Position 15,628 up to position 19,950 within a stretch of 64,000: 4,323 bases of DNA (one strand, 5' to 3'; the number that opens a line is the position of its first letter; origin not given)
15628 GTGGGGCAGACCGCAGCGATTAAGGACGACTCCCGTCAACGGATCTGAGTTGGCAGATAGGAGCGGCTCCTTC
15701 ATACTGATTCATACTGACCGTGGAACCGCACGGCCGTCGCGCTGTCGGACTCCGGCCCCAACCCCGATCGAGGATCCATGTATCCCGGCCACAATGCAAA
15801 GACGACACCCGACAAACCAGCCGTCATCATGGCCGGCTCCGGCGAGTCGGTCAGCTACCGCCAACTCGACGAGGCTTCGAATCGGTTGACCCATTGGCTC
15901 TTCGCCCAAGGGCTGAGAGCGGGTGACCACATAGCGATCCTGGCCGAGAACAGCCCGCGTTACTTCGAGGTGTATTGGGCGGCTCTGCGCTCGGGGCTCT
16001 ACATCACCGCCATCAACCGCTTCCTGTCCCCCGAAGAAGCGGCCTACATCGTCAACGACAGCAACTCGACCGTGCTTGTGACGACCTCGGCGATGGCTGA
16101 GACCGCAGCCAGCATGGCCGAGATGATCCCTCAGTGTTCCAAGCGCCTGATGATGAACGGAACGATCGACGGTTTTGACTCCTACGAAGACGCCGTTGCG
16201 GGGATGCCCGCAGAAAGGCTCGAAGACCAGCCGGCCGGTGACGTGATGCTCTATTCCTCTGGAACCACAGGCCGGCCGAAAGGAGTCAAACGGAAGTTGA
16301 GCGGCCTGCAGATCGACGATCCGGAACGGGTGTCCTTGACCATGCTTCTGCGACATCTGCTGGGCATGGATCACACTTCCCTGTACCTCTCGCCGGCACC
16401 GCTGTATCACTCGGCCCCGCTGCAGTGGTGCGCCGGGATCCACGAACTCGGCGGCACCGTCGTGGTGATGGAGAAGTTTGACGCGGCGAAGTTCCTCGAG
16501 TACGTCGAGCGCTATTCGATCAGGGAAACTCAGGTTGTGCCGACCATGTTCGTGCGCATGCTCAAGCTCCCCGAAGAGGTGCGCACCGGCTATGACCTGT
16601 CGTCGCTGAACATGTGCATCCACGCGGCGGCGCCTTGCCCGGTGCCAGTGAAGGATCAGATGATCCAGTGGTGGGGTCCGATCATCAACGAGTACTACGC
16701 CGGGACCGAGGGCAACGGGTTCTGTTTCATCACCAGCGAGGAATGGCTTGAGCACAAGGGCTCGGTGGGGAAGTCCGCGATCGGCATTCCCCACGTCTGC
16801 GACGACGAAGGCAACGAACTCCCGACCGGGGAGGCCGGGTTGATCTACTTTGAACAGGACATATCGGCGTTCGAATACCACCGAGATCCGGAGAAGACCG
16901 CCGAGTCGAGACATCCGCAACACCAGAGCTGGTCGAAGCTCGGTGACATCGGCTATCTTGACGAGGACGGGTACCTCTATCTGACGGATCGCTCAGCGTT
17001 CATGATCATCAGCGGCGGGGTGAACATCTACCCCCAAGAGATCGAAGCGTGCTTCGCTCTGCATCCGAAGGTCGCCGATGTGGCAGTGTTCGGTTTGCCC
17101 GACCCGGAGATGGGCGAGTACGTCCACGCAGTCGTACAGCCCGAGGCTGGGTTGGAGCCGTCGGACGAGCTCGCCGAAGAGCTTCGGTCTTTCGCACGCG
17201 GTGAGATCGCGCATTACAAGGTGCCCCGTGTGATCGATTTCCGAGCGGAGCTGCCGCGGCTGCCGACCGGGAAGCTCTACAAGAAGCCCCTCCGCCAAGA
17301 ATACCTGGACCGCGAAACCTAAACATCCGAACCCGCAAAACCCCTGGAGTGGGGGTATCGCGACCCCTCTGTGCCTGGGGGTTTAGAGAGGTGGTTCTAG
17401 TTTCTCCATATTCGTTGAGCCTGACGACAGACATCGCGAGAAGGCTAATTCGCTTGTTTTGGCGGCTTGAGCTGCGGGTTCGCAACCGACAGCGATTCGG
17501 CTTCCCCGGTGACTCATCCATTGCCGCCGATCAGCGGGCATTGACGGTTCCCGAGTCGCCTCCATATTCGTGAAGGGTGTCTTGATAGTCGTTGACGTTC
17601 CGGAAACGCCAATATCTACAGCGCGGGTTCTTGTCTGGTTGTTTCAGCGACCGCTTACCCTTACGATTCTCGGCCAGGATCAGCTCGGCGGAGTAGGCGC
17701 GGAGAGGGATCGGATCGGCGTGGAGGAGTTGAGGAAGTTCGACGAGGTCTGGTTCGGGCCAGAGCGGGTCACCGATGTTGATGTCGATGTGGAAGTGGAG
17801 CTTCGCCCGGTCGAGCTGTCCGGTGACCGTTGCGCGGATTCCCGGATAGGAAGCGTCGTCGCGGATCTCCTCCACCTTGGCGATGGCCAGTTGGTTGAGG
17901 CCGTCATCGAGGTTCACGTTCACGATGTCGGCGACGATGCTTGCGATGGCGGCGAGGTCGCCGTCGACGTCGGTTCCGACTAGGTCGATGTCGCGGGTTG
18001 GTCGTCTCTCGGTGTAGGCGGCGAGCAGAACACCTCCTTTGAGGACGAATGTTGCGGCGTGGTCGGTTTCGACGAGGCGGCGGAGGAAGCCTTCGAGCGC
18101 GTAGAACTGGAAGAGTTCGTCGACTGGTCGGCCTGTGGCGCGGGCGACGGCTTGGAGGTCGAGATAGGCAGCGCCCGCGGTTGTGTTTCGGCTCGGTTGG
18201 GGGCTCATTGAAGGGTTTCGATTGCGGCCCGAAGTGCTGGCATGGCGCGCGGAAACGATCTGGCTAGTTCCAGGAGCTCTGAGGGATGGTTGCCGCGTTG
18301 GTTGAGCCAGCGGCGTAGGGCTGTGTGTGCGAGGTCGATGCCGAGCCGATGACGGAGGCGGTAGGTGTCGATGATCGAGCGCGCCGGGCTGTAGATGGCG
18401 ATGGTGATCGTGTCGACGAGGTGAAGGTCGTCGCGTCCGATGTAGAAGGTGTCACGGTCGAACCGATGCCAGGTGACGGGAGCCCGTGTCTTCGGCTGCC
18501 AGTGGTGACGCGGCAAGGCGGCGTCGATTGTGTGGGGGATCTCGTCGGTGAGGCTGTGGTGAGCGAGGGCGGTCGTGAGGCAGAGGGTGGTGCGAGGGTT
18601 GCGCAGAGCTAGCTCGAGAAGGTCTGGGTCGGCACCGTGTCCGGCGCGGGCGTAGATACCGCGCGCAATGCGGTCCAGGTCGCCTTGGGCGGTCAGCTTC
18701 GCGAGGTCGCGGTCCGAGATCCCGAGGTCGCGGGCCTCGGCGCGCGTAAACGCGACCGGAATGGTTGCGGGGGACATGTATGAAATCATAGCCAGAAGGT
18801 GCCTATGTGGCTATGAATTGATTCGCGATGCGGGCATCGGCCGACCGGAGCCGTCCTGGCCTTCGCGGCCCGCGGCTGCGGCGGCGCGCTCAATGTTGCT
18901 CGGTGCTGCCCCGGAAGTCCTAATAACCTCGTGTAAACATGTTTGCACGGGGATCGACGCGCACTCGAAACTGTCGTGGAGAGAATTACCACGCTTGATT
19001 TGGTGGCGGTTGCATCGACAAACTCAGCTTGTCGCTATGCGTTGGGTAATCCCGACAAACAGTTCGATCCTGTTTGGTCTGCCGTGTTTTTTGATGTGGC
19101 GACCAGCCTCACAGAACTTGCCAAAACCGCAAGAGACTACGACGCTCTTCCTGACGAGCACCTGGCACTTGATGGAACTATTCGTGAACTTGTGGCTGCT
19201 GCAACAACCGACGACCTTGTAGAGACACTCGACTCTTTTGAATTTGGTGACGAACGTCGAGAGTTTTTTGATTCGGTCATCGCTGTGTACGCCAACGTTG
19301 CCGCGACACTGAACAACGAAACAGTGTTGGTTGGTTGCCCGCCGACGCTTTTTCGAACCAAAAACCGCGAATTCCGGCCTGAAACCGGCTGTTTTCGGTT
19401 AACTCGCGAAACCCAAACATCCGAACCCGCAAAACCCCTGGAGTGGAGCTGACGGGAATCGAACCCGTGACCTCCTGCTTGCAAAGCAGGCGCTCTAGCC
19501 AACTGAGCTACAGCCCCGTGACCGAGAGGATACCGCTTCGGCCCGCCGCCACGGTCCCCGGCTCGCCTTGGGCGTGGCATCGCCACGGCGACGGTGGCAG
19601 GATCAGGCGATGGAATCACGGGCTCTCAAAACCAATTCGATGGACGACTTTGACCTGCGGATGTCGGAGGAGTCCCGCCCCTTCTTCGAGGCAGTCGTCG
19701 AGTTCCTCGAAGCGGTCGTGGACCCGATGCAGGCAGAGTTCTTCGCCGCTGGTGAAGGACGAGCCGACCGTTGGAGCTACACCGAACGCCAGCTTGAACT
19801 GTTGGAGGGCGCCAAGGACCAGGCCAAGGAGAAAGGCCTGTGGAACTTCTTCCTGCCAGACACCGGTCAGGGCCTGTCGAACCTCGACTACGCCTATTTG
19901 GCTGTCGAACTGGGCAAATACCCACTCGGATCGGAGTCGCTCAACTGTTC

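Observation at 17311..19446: Integrase-less 2.05-kb mini-island bounded by 42-bp near-perfect direct repeats at the tRNA-Ala 3' flank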

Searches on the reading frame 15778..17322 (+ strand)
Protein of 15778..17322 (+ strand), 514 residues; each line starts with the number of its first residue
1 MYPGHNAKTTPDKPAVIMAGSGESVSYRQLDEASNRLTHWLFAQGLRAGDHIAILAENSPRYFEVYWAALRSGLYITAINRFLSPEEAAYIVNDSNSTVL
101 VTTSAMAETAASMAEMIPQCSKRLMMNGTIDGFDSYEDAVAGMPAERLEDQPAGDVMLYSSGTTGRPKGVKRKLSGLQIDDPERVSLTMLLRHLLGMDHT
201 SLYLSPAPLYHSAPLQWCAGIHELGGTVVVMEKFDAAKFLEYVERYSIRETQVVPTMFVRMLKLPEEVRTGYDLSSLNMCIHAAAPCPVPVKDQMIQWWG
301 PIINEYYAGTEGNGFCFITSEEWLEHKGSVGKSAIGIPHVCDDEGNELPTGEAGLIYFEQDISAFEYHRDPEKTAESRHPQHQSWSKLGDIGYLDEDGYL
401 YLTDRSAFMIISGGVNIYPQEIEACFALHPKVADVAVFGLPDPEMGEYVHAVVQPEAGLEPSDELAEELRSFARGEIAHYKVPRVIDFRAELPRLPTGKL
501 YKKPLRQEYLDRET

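Call 7: search_protein_families(library=pfam, proteins=[window:15778-17322:+], max_evalue=0.01)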
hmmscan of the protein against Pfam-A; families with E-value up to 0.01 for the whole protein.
window:15778-17322:+ (514 aa): 2 families
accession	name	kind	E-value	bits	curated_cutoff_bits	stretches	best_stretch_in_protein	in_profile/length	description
PF00501.34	AMP-binding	-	6.1e-63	213.3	29.9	1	5-360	3-376/384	AMP-binding enzyme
PF13193.12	AMP-binding_C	-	1.5e-17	64.7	24.5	1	421-499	1-76/76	AMP-binding enzyme C-terminal domain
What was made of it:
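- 15778..17322 (+): Core acyl-CoA synthetase (AMP-binding, 514 aa). Its last two sense codons and the stop (17314-17322) are not native; they come from repeat copy 1. Pfam AMP-binding and AMP-binding_C (call 7).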

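Call 10: find_related_loci(query=window:15778-17322:+, collection=genome_contigs, flank=6000)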
Query window:15778-17322:+ (514 aa) in genome_contigs; peptide patterns used: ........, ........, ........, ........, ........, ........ (x = any residue, [..] = any of these).
600 stretches matched a pattern (row limit reached: there are more); 598 encode a relative of the query (tblastn E <= 1e-3); the best 80 are kept; 80 distinct loci.
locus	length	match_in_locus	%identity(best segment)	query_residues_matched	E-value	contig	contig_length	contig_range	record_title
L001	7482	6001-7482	74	1-494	0e+0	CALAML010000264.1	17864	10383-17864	MAG: uncultured Acidimicrobiales bacterium isolate R2_Bin_METABAT__166_1 genome assembly, contig: c_000003137554, whole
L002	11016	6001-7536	72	1-512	0e+0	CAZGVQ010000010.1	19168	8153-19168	MAG TPA_asm: uncultured Acidimicrobiales bacterium isolate SRP114822_co3_21 genome assembly, contig: NODE_343_length_191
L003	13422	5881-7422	71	1-514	0e+0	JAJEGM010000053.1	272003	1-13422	MAG: Acidimicrobiia bacterium isolate p16x57bins.12 k141_719943, whole genome shotgun sequence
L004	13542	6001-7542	70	1-514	0e+0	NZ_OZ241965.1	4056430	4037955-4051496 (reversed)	MAG: Candidatus Poriferisocius sp. isolate b25f411a-8abc-437d-a916-241d4d5bb498 chromosome 1, complete sequence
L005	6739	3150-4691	69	1-514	0e+0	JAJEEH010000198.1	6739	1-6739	MAG: Acidimicrobiia bacterium isolate p16x34bins.22 k141_759871, whole genome shotgun sequence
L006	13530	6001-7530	69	1-510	0e+0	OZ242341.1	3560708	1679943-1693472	MAG: Candidatus Poriferisocius sp. isolate 0ce05ba1-728e-4541-870e-a511d1e8f405 genome assembly, chromosome: 1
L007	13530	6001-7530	67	1-510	0e+0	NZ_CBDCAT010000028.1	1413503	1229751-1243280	MAG: Candidatus Poriferisocius sp. isolate 6a58050e-6236-4a06-828a-e3003a3fcb77 contig_28, whole genome shotgun sequence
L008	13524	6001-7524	64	1-509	0e+0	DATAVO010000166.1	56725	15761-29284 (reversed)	MAG TPA_asm: Frankiaceae bacterium isolate SMAG_U5601 k141_1237519, whole genome shotgun sequence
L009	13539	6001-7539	68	1-513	0e+0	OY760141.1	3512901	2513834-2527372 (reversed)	MAG: Acidimicrobiales bacterium isolate 5b15a54b-9cf3-459b-830c-82dda2a8371f genome assembly, chromosome: 1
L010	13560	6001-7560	62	1-512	0e+0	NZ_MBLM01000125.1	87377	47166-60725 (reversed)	Parafrankia colletiae strain Cc1.17 contig_35, whole genome shotgun sequence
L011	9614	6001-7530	63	1-509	0e+0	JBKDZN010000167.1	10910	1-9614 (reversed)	MAG: Acidimicrobiales bacterium isolate VLC_123 k121_5265333, whole genome shotgun sequence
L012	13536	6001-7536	61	1-512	0e+0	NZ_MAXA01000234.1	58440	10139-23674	Parafrankia soli strain NRRL B-16219 contig_49, whole genome shotgun sequence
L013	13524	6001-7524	62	1-509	0e+0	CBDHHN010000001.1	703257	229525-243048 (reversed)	MAG: Acidimicrobiales bacterium isolate 52bdf354-617b-472d-aa5f-cc26607e9683 genome assembly, contig: contig_1, whole ge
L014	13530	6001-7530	62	1-509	0e+0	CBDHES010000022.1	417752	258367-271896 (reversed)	MAG: Acidimicrobiales bacterium isolate ded2b68e-7136-4fe8-9fc6-91e6ec3c69ec genome assembly, contig: contig_22, whole g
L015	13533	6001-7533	63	1-510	0e+0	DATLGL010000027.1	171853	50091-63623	MAG TPA_asm: Acidimicrobiales bacterium isolate SMAG_U13613 k141_98044, whole genome shotgun sequence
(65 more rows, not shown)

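Call 13: find_encoding_contigs(protein=window:15778-17322:+, flank=8000, max_places=10)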
Protein window:15778-17322:+ (514 aa): 2 contigs read that carry it; 2 places shown.
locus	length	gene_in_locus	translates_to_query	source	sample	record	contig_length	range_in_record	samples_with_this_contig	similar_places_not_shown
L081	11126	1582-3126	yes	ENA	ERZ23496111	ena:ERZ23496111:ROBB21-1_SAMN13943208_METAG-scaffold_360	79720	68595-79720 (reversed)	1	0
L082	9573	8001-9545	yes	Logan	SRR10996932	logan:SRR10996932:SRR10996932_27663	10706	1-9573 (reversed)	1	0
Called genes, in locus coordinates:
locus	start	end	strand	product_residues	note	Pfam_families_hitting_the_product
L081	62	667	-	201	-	PF02245:Pur_DNA_glyco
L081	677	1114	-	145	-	PF02580:Tyr_Deacylase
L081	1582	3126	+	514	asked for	PF00501:AMP-binding, PF13193:AMP-binding_C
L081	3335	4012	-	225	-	PF08843:AbiEii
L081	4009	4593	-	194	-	PF13338:AbiEi_4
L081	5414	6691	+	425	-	PF02771:Acyl-CoA_dh_N, PF02770:Acyl-CoA_dh_M, PF00441:Acyl-CoA_dh_1, PF08028:Acyl-CoA_dh_2 (weak)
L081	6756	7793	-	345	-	PF00208:ELFV_dehydrog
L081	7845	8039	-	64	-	PF13459:Fer4_15, PF13370:Fer4_13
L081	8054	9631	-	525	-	PF00009:GTP_EFTU, PF22042:EF-G_D2, PF03144:GTP_EFTU_D2 (faint), PF16658:RF3_C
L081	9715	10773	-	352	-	PF00348:polyprenyl_synt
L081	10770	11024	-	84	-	PF02609:Exonuc_VII_S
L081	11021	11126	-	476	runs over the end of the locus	PF13742:tRNA_anti_2, PF02601:Exonuc_VII_L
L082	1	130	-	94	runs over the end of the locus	PF06781:CrgA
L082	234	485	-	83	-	-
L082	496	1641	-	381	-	PF00108:Thiolase_N, PF02803:Thiolase_C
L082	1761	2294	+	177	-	PF07681:DoxX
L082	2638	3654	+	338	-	PF01381:HTH_3, PF12844:HTH_19 (weak), PF13560:HTH_31, PF06114:Peptidase_M78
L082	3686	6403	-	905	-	PF00311:PEPcase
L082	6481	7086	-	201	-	PF02245:Pur_DNA_glyco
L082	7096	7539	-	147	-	PF02580:Tyr_Deacylase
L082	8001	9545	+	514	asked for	PF00501:AMP-binding, PF13193:AMP-binding_C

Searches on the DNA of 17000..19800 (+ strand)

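Call 38: search_dna_similar(query=window:17311-19446:+, collection=plasmids, mode=distant, max_rows=10)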
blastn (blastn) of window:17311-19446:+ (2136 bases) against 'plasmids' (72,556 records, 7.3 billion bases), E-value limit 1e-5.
No match.

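Call 39: search_dna_similar(query=window:17311-19446:+, collection=phages, mode=distant, max_rows=10)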
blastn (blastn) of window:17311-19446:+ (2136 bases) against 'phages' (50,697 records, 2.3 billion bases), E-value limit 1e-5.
No match.
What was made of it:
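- On tRNA-targeting integrative island (tyrosine or serine recombinase): No hit for the interior in phages or plasmids (calls 38, 39).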

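Call 40: search_rna_families(source=window, start=17000, end=19800, threshold=evalue, max_evalue=1)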
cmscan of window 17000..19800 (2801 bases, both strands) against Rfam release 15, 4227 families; matches with E-value up to 1: 4.
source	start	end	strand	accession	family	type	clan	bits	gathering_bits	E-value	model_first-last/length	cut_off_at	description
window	19444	19517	-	RF00005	tRNA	Gene; tRNA;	CL00001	76.1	29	2.9e-16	1-71/71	no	tRNA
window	19443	19517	+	RF04354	Plastid-ycf2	Cis-reg;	-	25.3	65.7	0.03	1-75/75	no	Plastid-ycf2 5UTR RNA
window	19422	19468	-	RF04321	tmRNA_permuted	Gene;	-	21.9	47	0.093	36-104/213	no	permuted transfer-messenger RNA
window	19445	19517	-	RF01684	mascRNA-menRNA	Gene;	-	21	42.5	0.51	1-56/56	no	MALAT1-associated small cytoplasmic RNA/MEN beta RNA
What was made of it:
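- Checked: Rfam places it at 19444-17 with 76 bits (call 40).
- Tried and rejected: Pseudo-tRNA fragment after copy 1 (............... resembles a T-arm): no tRNA-like match at E<=1 (call 40), so I dropped it.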

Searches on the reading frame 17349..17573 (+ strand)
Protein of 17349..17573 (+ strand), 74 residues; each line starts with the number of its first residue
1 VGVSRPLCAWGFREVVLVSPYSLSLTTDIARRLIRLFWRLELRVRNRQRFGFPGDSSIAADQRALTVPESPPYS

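Call 49: search_protein_families(library=pfam, proteins=[window:17349-17573:+], max_evalue=0.01)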
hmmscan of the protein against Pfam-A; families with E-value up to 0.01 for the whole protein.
window:17349-17573:+ (74 aa): 0 families
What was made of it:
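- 17353..17666 (.): Segment a: 314 bp of unknown origin, GC 0.56. It supplies the 45 unrelated C-terminal codons of the truncated abiEii and contains a 17-mer repeated twice (17403, 17559). No Pfam hit for its ORF (call 49).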
